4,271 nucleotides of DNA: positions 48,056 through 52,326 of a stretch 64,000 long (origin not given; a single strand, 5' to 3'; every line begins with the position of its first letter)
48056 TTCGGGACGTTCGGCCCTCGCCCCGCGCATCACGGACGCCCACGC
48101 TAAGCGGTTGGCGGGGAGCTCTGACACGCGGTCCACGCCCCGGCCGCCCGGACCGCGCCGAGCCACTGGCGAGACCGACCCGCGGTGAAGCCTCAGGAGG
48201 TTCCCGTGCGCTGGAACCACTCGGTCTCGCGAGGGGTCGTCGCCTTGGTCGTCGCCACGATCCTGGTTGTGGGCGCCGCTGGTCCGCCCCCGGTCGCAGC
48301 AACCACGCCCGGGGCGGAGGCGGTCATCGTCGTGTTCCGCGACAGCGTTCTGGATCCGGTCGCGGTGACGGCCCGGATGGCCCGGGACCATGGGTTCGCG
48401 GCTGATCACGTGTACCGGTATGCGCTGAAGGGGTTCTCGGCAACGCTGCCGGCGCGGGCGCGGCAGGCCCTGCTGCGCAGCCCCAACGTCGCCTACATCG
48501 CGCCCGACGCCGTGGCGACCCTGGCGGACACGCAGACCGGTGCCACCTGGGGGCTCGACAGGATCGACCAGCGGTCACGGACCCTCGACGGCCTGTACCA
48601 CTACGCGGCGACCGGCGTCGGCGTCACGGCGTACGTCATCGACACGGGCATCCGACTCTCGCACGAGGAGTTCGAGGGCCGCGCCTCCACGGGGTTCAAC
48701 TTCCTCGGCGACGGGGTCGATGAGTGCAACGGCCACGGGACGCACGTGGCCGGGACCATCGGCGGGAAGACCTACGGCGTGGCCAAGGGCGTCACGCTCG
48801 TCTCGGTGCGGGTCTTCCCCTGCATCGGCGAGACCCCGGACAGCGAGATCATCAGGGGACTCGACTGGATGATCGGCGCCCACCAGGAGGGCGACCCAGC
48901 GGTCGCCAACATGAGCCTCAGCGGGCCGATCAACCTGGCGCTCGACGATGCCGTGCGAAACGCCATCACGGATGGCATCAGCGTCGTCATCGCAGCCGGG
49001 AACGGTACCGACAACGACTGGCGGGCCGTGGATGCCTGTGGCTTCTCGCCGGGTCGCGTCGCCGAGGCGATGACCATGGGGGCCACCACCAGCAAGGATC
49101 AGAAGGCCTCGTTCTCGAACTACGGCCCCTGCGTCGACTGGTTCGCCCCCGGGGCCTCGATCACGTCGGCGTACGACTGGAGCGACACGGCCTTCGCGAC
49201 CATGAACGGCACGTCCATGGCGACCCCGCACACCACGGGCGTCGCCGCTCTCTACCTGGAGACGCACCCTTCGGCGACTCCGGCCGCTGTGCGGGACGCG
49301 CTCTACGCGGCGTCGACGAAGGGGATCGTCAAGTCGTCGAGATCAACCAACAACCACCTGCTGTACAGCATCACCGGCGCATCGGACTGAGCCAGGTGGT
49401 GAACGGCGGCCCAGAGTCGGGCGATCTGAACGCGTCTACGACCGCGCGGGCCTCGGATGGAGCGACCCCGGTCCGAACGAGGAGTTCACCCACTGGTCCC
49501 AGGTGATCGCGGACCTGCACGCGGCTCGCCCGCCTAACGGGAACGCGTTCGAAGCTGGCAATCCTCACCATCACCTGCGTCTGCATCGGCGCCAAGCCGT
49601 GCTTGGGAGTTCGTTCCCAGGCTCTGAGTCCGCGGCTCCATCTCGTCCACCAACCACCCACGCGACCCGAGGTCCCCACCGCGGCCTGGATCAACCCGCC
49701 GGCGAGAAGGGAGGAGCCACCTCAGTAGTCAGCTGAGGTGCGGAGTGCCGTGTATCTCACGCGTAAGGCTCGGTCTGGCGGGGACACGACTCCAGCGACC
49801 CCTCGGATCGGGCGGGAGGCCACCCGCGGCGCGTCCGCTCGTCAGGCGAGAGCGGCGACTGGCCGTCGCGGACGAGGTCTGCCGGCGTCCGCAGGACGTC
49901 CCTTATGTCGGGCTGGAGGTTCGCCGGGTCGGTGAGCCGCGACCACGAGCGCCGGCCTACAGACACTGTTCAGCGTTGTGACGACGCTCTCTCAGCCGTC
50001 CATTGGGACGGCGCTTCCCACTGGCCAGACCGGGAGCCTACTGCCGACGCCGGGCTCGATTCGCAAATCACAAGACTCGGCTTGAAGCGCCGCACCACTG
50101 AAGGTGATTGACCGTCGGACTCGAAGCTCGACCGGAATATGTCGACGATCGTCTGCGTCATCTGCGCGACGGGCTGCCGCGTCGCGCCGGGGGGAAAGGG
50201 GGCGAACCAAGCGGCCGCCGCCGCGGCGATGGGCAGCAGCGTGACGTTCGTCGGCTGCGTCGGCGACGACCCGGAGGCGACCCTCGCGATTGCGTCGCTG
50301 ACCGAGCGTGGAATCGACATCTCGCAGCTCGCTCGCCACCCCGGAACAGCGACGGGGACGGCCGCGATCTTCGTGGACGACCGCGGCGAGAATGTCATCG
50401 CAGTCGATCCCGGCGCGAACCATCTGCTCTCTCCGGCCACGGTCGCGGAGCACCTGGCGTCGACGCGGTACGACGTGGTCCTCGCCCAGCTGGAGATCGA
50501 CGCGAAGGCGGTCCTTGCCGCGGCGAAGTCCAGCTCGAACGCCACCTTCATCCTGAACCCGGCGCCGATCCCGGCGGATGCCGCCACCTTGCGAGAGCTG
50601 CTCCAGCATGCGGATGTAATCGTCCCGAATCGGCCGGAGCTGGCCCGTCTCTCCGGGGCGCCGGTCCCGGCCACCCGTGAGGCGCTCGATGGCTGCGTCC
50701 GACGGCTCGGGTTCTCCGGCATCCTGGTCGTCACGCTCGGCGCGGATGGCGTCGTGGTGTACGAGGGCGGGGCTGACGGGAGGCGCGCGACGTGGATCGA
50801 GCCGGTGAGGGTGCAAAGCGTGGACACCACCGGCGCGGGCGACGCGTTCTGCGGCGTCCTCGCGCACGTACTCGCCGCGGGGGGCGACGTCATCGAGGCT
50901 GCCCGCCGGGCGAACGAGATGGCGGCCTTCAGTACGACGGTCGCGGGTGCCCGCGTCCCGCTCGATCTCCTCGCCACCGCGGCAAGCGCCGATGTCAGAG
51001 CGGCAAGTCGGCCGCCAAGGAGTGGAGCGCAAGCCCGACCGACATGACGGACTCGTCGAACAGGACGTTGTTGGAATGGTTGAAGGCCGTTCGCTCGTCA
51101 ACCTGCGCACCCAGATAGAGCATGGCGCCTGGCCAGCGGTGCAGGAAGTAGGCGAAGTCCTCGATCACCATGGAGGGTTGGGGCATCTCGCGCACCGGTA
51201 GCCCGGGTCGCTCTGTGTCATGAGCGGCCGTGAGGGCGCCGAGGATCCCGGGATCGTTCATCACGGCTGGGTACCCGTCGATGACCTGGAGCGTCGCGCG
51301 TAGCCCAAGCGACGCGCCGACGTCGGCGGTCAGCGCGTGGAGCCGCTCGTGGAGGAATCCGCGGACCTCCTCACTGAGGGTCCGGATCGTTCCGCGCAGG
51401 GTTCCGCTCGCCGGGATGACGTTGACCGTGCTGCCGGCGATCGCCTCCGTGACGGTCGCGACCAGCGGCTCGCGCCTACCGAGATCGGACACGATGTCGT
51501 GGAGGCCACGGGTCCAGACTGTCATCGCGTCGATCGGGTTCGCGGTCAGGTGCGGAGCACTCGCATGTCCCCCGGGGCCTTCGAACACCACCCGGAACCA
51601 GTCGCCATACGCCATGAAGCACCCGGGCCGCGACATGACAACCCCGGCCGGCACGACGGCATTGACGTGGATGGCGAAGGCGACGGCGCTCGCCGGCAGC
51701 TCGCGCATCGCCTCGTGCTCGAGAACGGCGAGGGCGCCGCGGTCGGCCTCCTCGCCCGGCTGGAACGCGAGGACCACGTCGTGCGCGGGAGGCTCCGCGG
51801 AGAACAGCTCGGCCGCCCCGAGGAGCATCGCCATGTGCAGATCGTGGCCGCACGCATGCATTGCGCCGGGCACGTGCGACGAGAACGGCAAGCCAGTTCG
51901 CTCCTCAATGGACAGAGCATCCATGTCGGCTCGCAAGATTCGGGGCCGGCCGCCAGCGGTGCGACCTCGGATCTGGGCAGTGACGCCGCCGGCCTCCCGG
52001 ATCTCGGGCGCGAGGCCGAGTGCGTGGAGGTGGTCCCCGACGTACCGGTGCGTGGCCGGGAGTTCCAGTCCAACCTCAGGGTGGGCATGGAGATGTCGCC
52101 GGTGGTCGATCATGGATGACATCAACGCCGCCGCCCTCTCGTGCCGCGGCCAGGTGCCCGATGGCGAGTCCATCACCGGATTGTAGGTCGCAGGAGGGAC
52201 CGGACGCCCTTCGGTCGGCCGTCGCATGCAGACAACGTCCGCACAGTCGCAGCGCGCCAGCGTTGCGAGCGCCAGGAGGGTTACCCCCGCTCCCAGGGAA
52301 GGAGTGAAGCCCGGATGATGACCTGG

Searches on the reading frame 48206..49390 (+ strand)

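Call 15: search_protein_families(library=pfam, proteins=[window:48206-49390:+], max_evalue=0.0001)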
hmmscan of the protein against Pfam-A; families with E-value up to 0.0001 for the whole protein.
window:48206-49390:+ (394 aa): 2 families
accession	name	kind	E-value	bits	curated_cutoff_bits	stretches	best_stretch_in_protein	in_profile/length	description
PF00082.27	Peptidase_S8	-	7.8e-41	140.7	21.8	1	139-373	3-276/288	Subtilase family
PF05922.21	Inhibitor_I9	-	7e-06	27.1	21.2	1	60-106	35-81/82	Peptidase inhibitor I9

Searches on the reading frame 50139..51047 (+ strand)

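Call 15: search_protein_families(library=pfam, proteins=[window:50139-51047:+], max_evalue=0.0001)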
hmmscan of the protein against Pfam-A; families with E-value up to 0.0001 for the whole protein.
window:50139-51047:+ (302 aa): 2 families
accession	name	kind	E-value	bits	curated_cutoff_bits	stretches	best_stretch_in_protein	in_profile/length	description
PF00294.29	PfkB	-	2.3e-52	178.6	25.8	1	15-275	33-299/302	pfkB family carbohydrate kinase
PF08543.17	Phos_pyr_kin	-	2.2e-09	37.5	27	1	150-260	111-226/246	Phosphomethylpyrimidine kinase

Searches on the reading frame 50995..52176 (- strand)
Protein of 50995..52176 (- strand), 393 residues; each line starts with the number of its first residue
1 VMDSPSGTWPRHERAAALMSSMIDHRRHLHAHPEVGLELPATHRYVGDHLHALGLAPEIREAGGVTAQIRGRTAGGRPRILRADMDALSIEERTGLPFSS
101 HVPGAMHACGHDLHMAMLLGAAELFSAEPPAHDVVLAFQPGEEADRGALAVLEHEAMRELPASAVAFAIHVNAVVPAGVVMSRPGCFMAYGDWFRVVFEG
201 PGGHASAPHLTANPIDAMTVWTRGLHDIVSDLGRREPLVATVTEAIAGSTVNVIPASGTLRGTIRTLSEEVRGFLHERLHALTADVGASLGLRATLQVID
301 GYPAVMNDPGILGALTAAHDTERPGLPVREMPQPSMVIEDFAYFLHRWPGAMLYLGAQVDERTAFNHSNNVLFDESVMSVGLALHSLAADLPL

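Call 15: search_protein_families(library=pfam, proteins=[window:50995-52176:-], max_evalue=0.0001)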
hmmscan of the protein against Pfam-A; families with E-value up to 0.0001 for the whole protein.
window:50995-52176:- (393 aa): 2 families
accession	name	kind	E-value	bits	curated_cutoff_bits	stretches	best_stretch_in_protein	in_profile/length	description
PF01546.33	Peptidase_M20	-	1.2e-31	110.7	24.6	1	80-385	1-200/206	Peptidase family M20/M25/M40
PF07687.19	M20_dimer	-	6.7e-08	32.9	21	1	193-283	8-99/107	Peptidase dimerisation domain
